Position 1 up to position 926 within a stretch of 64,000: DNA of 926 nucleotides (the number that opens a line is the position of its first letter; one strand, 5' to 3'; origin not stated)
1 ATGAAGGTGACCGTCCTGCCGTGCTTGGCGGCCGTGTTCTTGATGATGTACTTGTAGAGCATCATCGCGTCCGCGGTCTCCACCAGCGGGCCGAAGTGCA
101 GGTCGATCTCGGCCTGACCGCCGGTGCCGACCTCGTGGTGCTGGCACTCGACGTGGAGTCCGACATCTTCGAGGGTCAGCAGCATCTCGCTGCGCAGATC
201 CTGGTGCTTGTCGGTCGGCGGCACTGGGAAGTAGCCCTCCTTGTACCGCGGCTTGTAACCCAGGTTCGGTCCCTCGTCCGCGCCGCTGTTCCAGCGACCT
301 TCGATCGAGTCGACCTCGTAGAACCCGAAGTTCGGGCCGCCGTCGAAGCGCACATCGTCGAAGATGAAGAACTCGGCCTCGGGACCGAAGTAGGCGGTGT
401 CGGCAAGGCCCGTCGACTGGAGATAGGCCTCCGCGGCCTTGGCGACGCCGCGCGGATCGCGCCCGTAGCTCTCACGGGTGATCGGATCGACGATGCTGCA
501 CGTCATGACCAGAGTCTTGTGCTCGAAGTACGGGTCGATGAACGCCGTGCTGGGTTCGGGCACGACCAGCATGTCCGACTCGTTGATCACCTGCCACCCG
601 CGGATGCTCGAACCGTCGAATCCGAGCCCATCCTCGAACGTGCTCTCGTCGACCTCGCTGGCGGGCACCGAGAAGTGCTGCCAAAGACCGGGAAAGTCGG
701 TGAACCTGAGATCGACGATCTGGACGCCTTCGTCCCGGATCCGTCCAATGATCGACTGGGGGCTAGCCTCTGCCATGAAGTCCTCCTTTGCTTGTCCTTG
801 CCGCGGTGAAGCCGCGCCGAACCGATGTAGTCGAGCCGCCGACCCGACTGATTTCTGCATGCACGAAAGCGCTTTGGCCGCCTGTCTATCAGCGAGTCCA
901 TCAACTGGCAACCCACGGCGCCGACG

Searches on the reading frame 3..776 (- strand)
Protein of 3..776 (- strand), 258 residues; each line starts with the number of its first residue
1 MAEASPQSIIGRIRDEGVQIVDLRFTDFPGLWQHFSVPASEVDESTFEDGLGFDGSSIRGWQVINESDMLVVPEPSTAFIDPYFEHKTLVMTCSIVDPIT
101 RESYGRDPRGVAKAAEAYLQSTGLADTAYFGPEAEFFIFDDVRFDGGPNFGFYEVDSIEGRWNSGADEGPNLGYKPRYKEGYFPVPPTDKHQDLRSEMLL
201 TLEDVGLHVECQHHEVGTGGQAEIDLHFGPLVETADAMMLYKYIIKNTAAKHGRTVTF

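Call 54: search_protein_families(library=pfam, proteins=[window:3-776:-], max_evalue=0.00001)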
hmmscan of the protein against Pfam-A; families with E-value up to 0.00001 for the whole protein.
window:3-776:- (258 aa): 2 families
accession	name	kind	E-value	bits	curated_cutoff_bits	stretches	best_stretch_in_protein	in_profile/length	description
PF00120.29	Gln-synt_C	-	1e-40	140.3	24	1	106-258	2-137/344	Glutamine synthetase, catalytic domain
PF03951.24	Gln-synt_N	-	1.7e-31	108.1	33.4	1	18-98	2-82/82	Glutamine synthetase, beta-Grasp domain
